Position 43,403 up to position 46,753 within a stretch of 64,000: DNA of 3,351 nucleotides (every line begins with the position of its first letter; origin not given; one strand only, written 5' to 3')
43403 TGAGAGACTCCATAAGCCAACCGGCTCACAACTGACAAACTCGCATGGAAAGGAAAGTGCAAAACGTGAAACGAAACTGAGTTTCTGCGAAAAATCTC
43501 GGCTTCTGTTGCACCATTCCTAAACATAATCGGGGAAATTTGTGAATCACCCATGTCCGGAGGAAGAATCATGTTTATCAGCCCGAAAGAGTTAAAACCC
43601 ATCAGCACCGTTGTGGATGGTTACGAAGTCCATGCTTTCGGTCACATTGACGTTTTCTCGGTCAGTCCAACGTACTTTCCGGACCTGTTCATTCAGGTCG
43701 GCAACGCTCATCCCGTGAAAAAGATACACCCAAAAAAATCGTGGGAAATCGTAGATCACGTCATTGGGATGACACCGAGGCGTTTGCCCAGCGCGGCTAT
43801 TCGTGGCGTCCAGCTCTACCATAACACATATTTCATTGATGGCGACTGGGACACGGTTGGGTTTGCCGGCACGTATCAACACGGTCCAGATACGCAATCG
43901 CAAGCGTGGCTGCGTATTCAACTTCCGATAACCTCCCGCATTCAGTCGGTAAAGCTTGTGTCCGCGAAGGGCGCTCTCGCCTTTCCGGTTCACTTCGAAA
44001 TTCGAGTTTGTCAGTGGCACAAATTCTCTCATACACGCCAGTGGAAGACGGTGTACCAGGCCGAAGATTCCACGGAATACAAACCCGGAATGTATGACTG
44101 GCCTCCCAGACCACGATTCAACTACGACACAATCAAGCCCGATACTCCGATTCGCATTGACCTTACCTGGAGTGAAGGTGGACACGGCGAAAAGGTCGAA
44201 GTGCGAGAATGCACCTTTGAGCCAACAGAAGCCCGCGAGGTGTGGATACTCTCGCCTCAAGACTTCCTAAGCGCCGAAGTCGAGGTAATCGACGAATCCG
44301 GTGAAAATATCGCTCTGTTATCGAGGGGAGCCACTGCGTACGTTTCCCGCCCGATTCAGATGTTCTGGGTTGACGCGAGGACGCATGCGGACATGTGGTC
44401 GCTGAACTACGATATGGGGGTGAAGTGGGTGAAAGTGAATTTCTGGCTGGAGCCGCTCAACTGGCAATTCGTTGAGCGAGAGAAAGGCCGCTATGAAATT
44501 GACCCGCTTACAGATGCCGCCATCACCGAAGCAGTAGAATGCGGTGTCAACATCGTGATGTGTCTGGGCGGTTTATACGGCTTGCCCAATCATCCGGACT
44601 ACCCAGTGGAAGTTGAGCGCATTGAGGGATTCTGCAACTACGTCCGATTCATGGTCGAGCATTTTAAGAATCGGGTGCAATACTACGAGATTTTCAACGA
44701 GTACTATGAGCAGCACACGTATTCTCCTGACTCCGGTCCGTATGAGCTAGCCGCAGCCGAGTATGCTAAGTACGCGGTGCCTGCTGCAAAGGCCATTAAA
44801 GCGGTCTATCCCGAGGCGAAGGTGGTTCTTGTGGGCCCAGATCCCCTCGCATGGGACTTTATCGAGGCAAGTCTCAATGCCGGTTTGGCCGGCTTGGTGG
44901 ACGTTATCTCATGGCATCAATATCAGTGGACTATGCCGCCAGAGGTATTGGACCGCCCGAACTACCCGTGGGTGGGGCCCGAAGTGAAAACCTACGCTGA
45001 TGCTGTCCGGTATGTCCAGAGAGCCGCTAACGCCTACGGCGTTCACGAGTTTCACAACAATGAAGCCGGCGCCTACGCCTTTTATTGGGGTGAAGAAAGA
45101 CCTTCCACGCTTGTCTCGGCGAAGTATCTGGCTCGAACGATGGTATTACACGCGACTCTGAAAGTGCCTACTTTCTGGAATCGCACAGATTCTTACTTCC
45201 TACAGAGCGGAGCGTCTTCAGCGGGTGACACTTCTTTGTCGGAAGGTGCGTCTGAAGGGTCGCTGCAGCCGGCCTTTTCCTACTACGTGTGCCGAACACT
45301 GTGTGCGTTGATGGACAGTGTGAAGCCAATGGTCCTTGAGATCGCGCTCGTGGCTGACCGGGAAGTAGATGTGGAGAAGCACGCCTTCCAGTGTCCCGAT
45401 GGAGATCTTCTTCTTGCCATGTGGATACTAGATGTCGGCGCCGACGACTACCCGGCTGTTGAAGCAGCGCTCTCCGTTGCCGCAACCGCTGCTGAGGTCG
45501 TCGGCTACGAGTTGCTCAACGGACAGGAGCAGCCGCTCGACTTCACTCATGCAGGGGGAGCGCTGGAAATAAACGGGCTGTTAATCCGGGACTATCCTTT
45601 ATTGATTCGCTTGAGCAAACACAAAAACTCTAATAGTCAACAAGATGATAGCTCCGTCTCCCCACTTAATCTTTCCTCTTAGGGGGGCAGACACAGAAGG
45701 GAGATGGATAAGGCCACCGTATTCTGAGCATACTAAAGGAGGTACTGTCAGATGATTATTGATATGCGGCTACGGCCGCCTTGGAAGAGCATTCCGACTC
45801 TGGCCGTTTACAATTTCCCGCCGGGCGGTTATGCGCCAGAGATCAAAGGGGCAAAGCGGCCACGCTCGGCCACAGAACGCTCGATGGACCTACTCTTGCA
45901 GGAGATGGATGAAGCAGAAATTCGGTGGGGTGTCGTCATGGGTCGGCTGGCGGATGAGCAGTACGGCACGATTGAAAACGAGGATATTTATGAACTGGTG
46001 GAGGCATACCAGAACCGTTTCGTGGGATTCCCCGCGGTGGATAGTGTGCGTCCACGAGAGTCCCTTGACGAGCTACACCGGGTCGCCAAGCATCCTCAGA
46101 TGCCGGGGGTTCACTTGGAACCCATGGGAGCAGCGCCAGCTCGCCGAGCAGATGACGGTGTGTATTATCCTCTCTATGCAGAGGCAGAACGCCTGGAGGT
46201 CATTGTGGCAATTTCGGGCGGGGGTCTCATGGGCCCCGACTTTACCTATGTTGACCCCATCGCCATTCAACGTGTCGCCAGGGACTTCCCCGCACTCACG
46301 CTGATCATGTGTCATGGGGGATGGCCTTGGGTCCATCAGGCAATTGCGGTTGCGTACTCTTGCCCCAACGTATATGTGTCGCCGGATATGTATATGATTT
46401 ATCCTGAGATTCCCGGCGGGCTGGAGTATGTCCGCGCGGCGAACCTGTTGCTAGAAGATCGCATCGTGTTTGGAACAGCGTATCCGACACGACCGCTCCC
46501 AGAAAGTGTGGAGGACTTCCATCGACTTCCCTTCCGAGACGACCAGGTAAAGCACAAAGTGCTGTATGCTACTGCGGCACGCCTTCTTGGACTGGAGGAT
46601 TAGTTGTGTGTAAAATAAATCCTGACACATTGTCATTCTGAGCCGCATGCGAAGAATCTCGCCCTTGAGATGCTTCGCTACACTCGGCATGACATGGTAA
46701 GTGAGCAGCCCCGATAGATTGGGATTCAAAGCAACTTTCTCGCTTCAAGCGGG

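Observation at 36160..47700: Tandem array of six diverged secreted LamG (Laminin_G_3) paralogs, two decayed, bracketing a membrane-protein / GH-A-like / amidohydrolase cassette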

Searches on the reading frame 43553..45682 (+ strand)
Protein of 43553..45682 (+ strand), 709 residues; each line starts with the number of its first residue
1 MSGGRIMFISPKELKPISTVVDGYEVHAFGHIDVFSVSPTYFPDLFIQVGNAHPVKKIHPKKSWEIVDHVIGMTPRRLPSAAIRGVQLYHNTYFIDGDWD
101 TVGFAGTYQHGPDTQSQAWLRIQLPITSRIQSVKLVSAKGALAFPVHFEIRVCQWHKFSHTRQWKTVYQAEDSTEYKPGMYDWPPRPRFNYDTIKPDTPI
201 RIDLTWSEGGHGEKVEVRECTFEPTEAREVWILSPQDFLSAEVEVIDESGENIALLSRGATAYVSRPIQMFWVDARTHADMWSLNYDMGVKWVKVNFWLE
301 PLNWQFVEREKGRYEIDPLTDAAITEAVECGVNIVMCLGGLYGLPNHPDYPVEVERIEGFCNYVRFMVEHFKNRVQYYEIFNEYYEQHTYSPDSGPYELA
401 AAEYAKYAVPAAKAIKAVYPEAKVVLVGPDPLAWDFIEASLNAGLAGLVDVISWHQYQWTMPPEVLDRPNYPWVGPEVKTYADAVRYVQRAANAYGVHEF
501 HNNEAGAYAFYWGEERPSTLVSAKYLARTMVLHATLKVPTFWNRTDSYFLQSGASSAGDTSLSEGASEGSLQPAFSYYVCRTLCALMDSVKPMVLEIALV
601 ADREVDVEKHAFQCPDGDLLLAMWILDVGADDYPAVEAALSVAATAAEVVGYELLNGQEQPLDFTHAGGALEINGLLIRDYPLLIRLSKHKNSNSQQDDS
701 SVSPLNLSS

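Call 3: search_protein_families(library=pfam, proteins=[window:43553-45682:+], max_evalue=0.01)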
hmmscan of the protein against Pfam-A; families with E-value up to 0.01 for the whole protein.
window:43553-45682:+ (709 aa): 2 families
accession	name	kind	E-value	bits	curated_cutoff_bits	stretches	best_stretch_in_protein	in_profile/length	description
PF12891.13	Glyco_hydro_44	-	0.0032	17.9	25.1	1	361-437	99-177/223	Glycoside hydrolase family 44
PF22633.2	F5_F8_type_C_2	-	0.0055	17.7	27.8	0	95-173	3-71/91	NedA-like, galactose-binding domain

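Call 4: search_protein_families(library=ncbifam, proteins=[window:43553-45682:+], max_evalue=0.01)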
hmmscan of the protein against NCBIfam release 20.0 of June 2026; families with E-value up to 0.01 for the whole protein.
window:43553-45682:+ (709 aa): 0 families

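Call 19: search_solved_structures(query=window:43553-45682:+, max_evalue=1)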
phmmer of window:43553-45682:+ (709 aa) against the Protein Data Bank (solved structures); distinct sequences matched with E-value up to 1: 9.
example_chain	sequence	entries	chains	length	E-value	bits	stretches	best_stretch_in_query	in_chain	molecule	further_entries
3wub_A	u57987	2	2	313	0.04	15.5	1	301-424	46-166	Endo-1,4-beta-xylanase A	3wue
3wuf_A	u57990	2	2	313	0.042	15.4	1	302-424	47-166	Endo-1,4-beta-xylanase A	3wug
3mmd_A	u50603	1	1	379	0.061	14.9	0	362-413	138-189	Endo-1,4-beta-xylanase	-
1hiz_A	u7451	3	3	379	0.062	14.9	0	362-413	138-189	ENDO-1,4-BETA-XYLANASE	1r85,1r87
4pud_A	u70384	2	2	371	0.15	13.6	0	362-413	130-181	Endo-1,4-beta-xylanase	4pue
4prw_A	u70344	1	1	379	0.16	13.5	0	362-413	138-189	Endo-1,4-beta-xylanase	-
9fk1_A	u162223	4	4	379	0.24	12.9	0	362-413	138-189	Endo-1,4-beta-xylanase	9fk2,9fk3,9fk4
9fk9_A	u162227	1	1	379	0.25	12.8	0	362-413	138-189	Endo-1,4-beta-xylanase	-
4xuy_A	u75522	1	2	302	0.34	12.4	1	357-423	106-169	Probable endo-1,4-beta-xylanase C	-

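Call 31: find_homologous_proteins(query=window:43553-45682:+, max_evalue=0.00001)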
Query window:43553-45682:+ (709 aa): 56 proteins with E <= 0.00001 among 6462 candidates.
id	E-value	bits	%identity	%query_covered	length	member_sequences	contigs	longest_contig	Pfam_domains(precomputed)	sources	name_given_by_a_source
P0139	0.0e+0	1601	97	99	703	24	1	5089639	-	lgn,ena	-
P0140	0.0e+0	1372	84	97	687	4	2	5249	-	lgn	-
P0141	7.2e-268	909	59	97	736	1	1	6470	PF00150.25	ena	-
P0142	1.2e-159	551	42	98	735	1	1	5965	-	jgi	jgi:hypothetical protein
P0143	9.8e-158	545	42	96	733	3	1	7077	-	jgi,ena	-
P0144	7.6e-154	532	42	96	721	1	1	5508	-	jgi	-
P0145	3.2e-153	530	42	97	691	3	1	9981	-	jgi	jgi:hypothetical protein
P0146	4.0e-151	523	40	95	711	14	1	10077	-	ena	-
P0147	7.0e-151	522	41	97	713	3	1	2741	-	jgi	-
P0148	1.9e-150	521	42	95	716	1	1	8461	-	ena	-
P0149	5.2e-150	519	41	96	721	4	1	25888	-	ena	-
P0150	1.0e-149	518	42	94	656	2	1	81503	-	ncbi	ncbi:MAG: hypothetical protein ACE145_16130 [Terriglobia bacterium]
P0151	1.9e-146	508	40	96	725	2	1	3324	-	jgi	jgi:hypothetical protein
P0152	9.4e-144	499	40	96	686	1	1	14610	-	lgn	-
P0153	7.4e-142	492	40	95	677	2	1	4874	-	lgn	-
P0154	7.9e-141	489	40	96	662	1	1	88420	-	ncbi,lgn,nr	ncbi:MAG: hypothetical protein JW889_15735 [Verrucomicrobia bacterium]|nr:hypothetical protein [Verr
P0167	3.5e-75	272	30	95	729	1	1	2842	PF00754.32,PF01229.23,PF22633.4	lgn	-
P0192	6.2e-28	116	29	58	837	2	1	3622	PF00150.25,PF05048.20,PF17936.8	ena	-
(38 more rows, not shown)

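Call 32: find_encoding_contigs(protein=P0150, flank=8000, max_places=1)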
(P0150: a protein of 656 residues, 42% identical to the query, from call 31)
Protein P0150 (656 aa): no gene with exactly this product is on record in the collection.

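Call 33: find_encoding_contigs(protein=P0154, flank=8000, max_places=1)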
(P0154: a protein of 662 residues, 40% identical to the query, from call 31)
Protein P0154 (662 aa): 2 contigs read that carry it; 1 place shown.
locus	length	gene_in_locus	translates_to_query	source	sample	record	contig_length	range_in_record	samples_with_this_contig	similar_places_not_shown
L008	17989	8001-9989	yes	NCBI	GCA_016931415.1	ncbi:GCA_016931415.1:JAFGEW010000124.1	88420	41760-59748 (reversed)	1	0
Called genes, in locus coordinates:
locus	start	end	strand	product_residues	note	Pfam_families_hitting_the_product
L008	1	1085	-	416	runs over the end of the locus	PF04966:OprB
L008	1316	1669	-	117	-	PF00072:Response_reg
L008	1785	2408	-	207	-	PF00072:Response_reg, PF08281:Sigma70_r4_2 (weak), PF00196:GerE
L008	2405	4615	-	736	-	PF08447:PAS_3, PF08448:PAS_4 (faint), PF00989:PAS (weak), PF08447:PAS_3, PF00512:HisKA, PF02518:HATPase_c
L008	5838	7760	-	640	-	PF07638:Sigma70_ECF (weak), PF04542:Sigma70_r2, PF08281:Sigma70_r4_2, PF04545:Sigma70_r4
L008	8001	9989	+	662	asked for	-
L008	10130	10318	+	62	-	-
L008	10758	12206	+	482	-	PF00199:Catalase, PF06628:Catalase-rel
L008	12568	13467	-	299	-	-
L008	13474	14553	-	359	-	PF12127:FloA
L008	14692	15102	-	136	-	PF12127:FloA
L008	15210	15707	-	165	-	PF24961:NfeD_membrane (weak), PF01957:NfeD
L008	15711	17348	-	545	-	PF25145:NfeD1b_N, PF24961:NfeD_membrane, PF01957:NfeD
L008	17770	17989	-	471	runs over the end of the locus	PF00072:Response_reg, PF00158:Sigma54_activat, PF13191:AAA_16 (weak), PF14532:Sigma54_activ_2, PF07728:AAA_5 (weak), PF25601:AAA_lid_14, PF02954:HTH_8 (weak)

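Call 34: find_encoding_contigs(protein=P0149, flank=8000, max_places=1)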
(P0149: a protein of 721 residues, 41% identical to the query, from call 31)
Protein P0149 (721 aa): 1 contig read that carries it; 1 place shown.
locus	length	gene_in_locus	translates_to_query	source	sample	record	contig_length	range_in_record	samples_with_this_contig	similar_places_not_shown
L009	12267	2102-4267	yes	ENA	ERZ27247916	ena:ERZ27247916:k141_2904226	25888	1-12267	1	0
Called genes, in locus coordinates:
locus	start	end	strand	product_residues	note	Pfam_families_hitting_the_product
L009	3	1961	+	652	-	?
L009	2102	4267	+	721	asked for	-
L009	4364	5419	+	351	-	PF06379:RhaT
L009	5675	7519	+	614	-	PF01839:FG-GAP (faint), PF13517:FG-GAP_3, PF07593:UnbV_ASPIC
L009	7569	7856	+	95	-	-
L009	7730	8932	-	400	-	-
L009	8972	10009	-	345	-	-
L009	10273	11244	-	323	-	-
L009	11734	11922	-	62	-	PF13333:rve_2 (weak), PF13683:rve_3 (weak)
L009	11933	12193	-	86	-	-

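Call 56: search_solved_structures(query=A5, max_evalue=0.1, show_alignments=1)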
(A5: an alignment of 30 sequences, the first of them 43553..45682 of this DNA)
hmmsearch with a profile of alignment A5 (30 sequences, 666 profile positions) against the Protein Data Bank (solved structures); distinct sequences matched with E-value up to 0.1: 75 (the best 60 are shown).
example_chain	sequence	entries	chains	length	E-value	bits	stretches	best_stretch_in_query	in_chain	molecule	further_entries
5jvk_A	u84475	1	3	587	2.7e-16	62.4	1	287-543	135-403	Uncharacterized protein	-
4m29_A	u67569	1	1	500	2.7e-10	42.6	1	251-504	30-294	Beta-xylosidase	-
4ekj_A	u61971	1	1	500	2.7e-10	42.6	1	251-504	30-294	Beta-xylosidase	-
6uqj_A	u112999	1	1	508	1.7e-09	40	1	251-451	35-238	Beta-xylosidase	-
7osk_A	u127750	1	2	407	4.6e-09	38.5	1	260-465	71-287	Arabinogalactan endo-1,4-beta-galactosidase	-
4zn2_A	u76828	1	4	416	7.7e-09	37.8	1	256-536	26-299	PslG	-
5bx9_A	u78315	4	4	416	7.7e-09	37.8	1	256-536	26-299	PslG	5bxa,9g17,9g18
1px8_A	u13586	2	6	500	5.4e-07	31.7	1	346-457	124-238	Beta-xylosidase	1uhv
2bs9_A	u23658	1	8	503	7.6e-07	31.2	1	369-466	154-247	BETA-XYLOSIDASE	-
1w91_A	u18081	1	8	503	7.6e-07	31.2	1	369-466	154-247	BETA-XYLOSIDASE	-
6yyh_A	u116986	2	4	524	2.1e-06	29.8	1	344-456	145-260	Beta-xylosidase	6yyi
4f79_A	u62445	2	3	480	1.6e-05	26.8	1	307-391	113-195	Putative phospho-beta-glucosidase | 6-phospho-beta-D-Glucosidase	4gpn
3pn8_A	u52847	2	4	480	1.6e-05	26.8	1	307-391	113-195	Putative phospho-beta-glucosidase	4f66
3f2z_A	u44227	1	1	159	1.9e-05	26.6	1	104-183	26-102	uncharacterized protein BF3579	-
1pz3_A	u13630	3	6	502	2.2e-05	26.4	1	374-457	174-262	Alpha-L-arabinofuranosidase | Intracellular exo-alpha-(1->5)-L-arabinofuranosidase | GH51 a-l-arabinofuranosidase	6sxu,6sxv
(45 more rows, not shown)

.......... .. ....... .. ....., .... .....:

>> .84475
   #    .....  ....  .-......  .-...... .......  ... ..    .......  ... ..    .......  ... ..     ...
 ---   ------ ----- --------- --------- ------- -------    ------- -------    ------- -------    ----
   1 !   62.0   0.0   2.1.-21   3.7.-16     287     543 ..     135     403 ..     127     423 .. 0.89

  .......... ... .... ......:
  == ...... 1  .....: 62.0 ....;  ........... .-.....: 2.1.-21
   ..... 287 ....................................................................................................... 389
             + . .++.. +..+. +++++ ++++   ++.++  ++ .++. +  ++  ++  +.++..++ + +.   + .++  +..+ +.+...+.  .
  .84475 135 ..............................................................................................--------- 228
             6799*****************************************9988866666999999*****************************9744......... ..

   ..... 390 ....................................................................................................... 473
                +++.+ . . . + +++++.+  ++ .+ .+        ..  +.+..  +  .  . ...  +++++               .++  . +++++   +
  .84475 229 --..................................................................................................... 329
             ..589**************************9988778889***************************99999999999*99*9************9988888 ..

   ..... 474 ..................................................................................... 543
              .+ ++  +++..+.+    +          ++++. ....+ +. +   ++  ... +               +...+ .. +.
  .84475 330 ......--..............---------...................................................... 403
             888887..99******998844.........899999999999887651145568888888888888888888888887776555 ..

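Call 86: find_related_loci(query=A5, collection=metagenome_contigs, flank=8000)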
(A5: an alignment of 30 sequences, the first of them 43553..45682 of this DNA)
Query A5 (709 aa) in metagenome_contigs; peptide patterns used: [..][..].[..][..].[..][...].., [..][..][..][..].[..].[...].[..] (x = any residue, [..] = any of these).
600 stretches matched a pattern (row limit reached: there are more); 401 encode a relative of the query (tblastn E <= 1e-3); the best 80 are kept; 80 distinct loci.
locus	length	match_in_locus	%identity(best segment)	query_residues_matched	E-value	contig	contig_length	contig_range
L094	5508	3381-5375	42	17-695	3e-157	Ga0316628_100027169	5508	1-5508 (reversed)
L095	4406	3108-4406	44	16-458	3e-109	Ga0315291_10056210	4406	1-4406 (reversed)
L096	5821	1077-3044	33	8-687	3e-96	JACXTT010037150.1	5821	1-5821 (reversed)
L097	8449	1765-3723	33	9-687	3e-95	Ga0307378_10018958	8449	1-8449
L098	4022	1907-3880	32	12-687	1e-95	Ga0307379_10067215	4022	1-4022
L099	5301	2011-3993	32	12-689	4e-93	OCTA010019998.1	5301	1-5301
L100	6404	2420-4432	32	2-687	8e-88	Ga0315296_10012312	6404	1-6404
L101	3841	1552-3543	30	12-688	9e-88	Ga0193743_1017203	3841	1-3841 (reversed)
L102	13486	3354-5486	29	12-689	3e-82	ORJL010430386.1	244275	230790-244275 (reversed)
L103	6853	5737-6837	39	15-392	6e-78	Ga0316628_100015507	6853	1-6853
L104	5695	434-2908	30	22-688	6e-77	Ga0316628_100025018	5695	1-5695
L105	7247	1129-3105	29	17-685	4e-75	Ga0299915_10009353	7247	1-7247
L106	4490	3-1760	33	97-687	6e-75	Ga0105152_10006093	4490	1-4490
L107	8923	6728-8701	30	21-694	2e-74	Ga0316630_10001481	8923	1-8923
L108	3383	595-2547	31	26-687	8e-75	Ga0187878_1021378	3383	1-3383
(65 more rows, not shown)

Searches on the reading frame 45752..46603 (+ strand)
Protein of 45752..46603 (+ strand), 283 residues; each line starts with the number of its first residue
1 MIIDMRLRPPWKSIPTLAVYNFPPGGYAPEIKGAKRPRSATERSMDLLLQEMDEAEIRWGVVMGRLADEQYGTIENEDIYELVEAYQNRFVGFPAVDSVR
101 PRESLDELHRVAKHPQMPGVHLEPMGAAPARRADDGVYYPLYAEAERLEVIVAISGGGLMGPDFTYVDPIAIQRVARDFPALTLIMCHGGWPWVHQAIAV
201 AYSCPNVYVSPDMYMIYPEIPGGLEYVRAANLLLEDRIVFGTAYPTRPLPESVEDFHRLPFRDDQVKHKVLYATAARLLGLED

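Call 3: search_protein_families(library=pfam, proteins=[window:45752-46603:+], max_evalue=0.01)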
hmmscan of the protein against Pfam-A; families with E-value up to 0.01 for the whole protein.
window:45752-46603:+ (283 aa): 1 family
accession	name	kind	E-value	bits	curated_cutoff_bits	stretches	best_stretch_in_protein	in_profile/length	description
PF04909.20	Amidohydro_2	-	2.1e-35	123.4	26.4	1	3-281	1-289/289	Amidohydrolase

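Call 4: search_protein_families(library=ncbifam, proteins=[window:45752-46603:+], max_evalue=0.01)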
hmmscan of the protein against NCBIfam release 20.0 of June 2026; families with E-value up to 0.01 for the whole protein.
window:45752-46603:+ (283 aa): 0 families

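Call 20: search_solved_structures(query=window:45752-46603:+, max_evalue=0.001)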
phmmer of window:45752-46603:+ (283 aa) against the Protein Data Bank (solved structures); distinct sequences matched with E-value up to 0.001: 5.
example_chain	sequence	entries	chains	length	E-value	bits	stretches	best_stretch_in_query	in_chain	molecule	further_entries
3irs_A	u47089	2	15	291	7.9e-53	182.9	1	2-280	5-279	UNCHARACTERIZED PROTEIN BB4693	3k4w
4igm_A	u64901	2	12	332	0.00032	23.3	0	75-151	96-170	2-amino-3-carboxymuconate-6-semialdehyde decarboxylase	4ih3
4ign_A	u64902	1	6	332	0.00032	23.3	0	75-151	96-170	2-amino-3-carboxymuconate-6-semialdehyde decarboxylase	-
4ofc_A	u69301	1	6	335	0.00033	23.3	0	75-151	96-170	2-amino-3-carboxymuconate-6-semialdehyde decarboxylase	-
2wm1_A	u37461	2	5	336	0.00033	23.3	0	75-151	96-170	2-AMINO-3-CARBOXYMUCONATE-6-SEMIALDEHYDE DECARBOXYLASE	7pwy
